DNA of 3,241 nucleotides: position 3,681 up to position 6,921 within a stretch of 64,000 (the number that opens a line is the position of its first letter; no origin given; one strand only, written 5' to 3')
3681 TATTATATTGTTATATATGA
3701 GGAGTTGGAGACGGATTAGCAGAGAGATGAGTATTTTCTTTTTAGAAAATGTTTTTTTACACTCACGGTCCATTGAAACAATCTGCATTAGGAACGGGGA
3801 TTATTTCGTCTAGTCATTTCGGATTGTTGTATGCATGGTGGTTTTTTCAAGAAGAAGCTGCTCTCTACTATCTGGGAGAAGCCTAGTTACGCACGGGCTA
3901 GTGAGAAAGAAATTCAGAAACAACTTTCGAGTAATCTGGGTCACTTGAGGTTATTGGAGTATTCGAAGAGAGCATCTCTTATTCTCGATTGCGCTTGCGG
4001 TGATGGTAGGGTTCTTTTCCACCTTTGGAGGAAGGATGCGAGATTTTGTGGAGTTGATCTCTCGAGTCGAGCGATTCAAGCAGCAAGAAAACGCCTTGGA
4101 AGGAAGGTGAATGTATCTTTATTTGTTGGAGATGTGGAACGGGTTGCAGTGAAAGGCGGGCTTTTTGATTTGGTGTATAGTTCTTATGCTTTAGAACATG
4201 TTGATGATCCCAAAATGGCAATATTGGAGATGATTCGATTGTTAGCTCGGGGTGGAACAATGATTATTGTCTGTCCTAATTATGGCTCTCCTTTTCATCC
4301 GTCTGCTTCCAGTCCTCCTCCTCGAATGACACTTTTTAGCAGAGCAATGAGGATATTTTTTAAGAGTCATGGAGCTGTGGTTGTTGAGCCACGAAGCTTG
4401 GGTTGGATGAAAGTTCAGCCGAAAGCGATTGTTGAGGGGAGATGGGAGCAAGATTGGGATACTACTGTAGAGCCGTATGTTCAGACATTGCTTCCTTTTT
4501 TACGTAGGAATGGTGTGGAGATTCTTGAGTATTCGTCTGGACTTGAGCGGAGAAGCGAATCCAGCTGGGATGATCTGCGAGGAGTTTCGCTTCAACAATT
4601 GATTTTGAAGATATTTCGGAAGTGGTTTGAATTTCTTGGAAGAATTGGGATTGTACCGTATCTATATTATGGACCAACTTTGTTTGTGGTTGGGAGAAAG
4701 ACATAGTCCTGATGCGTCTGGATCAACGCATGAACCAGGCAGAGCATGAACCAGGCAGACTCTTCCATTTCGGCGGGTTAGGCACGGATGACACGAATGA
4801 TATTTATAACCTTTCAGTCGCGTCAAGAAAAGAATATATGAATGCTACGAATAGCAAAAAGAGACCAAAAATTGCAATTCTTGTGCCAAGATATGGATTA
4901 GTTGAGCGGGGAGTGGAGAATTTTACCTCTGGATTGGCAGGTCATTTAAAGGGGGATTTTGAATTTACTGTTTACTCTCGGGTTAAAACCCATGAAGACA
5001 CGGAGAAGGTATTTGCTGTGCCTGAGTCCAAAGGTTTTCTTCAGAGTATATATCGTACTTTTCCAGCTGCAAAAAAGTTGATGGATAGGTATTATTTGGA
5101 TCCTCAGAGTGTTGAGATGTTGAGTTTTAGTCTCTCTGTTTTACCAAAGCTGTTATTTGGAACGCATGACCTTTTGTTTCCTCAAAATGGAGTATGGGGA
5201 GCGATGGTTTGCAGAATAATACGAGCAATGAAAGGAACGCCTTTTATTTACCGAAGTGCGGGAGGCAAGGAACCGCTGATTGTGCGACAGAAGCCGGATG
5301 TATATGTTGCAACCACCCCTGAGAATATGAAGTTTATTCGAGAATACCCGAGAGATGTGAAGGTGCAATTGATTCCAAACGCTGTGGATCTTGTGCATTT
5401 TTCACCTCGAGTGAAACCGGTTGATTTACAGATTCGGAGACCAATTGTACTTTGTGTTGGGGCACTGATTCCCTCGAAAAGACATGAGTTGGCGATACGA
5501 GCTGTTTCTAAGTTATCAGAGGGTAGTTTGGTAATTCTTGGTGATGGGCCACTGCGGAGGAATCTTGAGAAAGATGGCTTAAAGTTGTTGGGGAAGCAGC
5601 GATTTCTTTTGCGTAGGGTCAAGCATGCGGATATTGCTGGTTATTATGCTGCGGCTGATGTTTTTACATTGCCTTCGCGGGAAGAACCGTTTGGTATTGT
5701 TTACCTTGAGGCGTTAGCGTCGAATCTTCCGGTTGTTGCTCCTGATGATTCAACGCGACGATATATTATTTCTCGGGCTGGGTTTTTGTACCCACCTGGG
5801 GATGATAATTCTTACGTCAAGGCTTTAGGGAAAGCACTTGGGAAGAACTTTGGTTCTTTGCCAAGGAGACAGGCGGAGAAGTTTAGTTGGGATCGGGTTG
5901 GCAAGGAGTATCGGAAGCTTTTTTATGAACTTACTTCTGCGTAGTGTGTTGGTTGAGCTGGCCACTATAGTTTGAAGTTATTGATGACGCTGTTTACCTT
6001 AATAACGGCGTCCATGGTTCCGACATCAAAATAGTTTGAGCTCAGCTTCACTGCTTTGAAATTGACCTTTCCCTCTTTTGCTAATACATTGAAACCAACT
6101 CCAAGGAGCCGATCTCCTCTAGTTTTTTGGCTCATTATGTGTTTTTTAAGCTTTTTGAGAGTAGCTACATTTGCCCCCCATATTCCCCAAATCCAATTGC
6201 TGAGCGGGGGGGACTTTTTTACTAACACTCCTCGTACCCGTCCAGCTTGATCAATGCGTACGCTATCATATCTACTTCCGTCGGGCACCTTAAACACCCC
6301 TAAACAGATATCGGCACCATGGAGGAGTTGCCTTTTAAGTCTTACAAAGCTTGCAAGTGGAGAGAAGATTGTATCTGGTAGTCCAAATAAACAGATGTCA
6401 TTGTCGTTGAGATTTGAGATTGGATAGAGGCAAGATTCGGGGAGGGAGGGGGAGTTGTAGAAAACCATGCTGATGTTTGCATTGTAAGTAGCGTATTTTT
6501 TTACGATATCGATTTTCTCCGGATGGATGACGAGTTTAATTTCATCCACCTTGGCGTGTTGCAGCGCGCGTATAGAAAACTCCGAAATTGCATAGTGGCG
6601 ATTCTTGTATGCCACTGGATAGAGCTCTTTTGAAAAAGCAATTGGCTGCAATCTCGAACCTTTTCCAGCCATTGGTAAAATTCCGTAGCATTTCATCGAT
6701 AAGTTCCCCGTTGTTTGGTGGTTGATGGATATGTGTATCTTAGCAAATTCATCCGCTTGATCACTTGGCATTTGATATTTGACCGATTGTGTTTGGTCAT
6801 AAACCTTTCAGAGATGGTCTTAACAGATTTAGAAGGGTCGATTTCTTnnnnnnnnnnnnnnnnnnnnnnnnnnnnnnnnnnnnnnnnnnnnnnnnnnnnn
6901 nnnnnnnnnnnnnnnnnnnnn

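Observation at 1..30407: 30-kb AT-rich glycosylation island with heavy methyltransferase content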

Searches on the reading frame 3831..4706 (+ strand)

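Call 5: search_protein_families(library=pfam, proteins=[window:3831-4706:+], max_evalue=0.01)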
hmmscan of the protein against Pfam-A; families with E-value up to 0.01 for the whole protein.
window:3831-4706:+ (291 aa): 11 families
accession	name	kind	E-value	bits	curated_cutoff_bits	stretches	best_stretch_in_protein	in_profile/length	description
PF08241.18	Methyltransf_11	-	4.8e-20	72.4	21.2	1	52-146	1-95/95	Methyltransferase domain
PF13649.12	Methyltransf_25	-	2.6e-19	70.1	27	1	51-142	1-97/97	Methyltransferase domain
PF13847.12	Methyltransf_31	-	5.7e-16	59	27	1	49-150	5-113/145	Methyltransferase domain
PF13489.12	Methyltransf_23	-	1.6e-14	54.4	27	1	38-152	13-122/164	Methyltransferase domain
PF08242.18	Methyltransf_12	-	5.1e-14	53.2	30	1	52-143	1-97/98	Methyltransferase domain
PF01209.24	Ubie_methyltran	-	5e-08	33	20.1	1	45-147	45-152/233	ubiE/COQ5 methyltransferase family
PF07021.18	MetW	-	2.9e-06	27.5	21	1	40-152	6-113/193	Methionine biosynthesis protein MetW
PF05401.17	NodS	-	0.00047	20.5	24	1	39-147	35-145/201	Nodulation protein S (NodS)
PF23525.1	Methyltransf_36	-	0.0022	17.7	27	0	45-103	38-111/268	AprA MT2-like domain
PF08003.17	Methyltransf_9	-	0.0039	16.6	23.8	1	48-146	116-217/315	Protein of unknown function (DUF1698)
PF01555.25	N6_N4_Mtase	-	0.0052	17.2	26.7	0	8-86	137-220/221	DNA methylase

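Call 73: search_protein_families(library=ncbifam, proteins=[window:3831-4706:+], max_evalue=0.000001)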
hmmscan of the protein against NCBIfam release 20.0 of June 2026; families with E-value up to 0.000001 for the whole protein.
window:3831-4706:+ (291 aa): 12 families
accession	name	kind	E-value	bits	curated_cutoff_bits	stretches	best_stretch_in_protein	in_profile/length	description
NF045667.1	MTase_DVU1556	equivalog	4.1e-13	49.3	155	1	46-146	21-119/213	DVU_1556 family methyltransferase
TIGR02072.1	BioC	equivalog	1.2e-12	48.2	184.95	1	26-145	13-131/244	malonyl-ACP O-methyltransferase BioC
NF001244.0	PRK00216.1-5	equivalog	1.2e-12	47.6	216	1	46-147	47-154/236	bifunctional demethylmenaquinone methyltransferase/2-methoxy-6-polyprenyl-1,4-benzoquinol methylase UbiE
TIGR01934.1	MenG_MenH_UbiE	subfamily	1.9e-12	46.9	158.35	1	47-147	39-142/223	ubiquinone/menaquinone biosynthesis methyltransferase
NF040539.1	AST_met_ArsM_2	exception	4.8e-12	46.3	240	1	42-145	49-162/262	putative arsinothricin biosynthesis methyltransferase ArsM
NF007610.0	PRK10258.1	equivalog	2.5e-11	43.4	342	1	26-144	24-136/251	malonyl-ACP O-methyltransferase BioC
TIGR01983.1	UbiG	equivalog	1.2e-10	41.1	102.95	1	48-147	50-152/228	bifunctional 2-polyprenyl-6-hydroxyphenol methylase/3-demethylubiquinol 3-O-methyltransferase UbiG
NF001241.0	PRK00216.1-2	equivalog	2.2e-09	37.3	327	1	47-147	51-148/231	demethylmenaquinone methyltransferase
NF043040.1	corrin_prot_MT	hypoth_equivalog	9.8e-09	35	180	1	45-147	39-148/216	corrinoid protein-associated methyltransferase CpaM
NF041650.1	nod_mtase_NodS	equivalog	4.6e-08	33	300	1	39-146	30-139/190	nodulation methyltransferase NodS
NF004851.0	PRK06202.1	equivalog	2.4e-07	30.4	243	1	38-141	51-160/237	hypothetical protein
NF041820.1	daptide_MTase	equivalog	9e-07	28.6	175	0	48-148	37-144/243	daptide-type RiPP biosynthesis methyltransferase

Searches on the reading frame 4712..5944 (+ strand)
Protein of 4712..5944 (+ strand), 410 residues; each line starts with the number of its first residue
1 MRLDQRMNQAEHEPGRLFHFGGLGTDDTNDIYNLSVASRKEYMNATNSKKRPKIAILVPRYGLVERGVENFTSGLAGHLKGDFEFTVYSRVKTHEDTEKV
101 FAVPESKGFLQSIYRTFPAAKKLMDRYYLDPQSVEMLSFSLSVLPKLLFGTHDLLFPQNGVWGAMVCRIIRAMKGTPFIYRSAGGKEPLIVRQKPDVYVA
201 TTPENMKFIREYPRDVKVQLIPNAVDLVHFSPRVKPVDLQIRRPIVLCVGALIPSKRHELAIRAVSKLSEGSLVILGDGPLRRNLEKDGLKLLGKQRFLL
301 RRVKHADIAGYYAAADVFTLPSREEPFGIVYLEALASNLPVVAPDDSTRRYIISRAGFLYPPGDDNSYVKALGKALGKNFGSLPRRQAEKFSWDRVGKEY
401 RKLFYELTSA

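Call 5: search_protein_families(library=pfam, proteins=[window:4712-5944:+], max_evalue=0.01)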
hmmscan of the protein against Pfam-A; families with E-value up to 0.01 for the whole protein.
window:4712-5944:+ (410 aa): 3 families
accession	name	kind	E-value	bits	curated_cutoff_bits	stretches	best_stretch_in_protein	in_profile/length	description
PF00534.26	Glycos_transf_1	-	1.6e-24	86.8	26.4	1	242-382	14-160/172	Glycosyl transferases group 1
PF13692.12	Glyco_trans_1_4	-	1.1e-23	84.5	27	1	243-376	1-140/142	Glycosyl transferases group 1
PF20706.3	GT4-conflict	-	7.1e-07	29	26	1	220-347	177-314/385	Family 4 Glycosyltransferase in conflict systems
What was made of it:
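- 4712..5944 (+): GT4 glycosyltransferase. Glycos_transf_1, E 1.6e-24 (call 5).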

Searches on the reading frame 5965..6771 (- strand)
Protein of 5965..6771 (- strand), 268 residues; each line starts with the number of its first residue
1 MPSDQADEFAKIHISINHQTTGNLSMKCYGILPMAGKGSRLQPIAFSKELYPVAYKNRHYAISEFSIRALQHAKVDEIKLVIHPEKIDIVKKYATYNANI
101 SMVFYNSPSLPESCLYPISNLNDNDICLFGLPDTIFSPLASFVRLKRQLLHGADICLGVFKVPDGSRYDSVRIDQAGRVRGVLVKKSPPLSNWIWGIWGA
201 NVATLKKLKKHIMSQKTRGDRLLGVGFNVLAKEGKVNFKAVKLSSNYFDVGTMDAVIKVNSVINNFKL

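Call 5: search_protein_families(library=pfam, proteins=[window:5965-6771:-], max_evalue=0.01)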
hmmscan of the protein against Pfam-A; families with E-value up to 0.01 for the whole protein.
window:5965-6771:- (268 aa): 1 family
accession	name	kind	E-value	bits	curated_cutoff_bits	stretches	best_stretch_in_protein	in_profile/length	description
PF00483.29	NTP_transferase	-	9.5e-07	29.1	21.2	1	34-262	6-241/245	Nucleotidyl transferase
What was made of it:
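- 5965..6771 (-): Sugar-1-phosphate nucleotidyltransferase. It is lineage-specific and sits between the GT4 gene and the GT4 remnant. NTP_transferase (call 5).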

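Call 21: search_protein_families(library=ncbifam, proteins=[window:5965-6771:-], max_evalue=0.01)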
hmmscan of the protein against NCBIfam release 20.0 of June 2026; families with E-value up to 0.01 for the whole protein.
window:5965-6771:- (268 aa): 7 families
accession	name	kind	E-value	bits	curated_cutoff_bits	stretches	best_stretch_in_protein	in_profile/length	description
TIGR01208.1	rmlA_long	equivalog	1.1e-11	44.3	320.25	1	30-263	2-234/353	glucose-1-phosphate thymidylyltransferase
NF041173.1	Sug_nt_acttase_Thmprot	equivalog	4.4e-11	42.3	600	1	32-263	5-227/405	bifunctional sugar-1-phosphate nucleotidylyltransferase/acetyltransferase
TIGR03992.1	Arch_glmU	subfamily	1.9e-09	36.9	292.1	1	32-262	5-226/393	bifunctional sugar-1-phosphate nucleotidylyltransferase/acetyltransferase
TIGR01207.1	rmlA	equivalog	7e-08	31.9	360.65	1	30-264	2-237/286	glucose-1-phosphate thymidylyltransferase RfbA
NF041313.1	UDPGP_AglF_Halo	equivalog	2.4e-06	27.2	400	1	30-254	3-225/234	UTP--glucose-1-phosphate uridylyltransferase AglF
NF052502.1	man1P_GTase_Rv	exception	0.00062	18.7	440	1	148-195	121-168/352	mannose-1-phosphate guanylyltransferase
NF049965.1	GlMnHpPGnyltfHddC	equivalog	0.0045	16.7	300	1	35-182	8-149/221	D-glycero-D-manno-heptose 1-phosphate guanosyltransferase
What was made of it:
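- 5965..6771 (-): Weak RmlA/AglF-type matches, all below their cut-offs (call 21).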
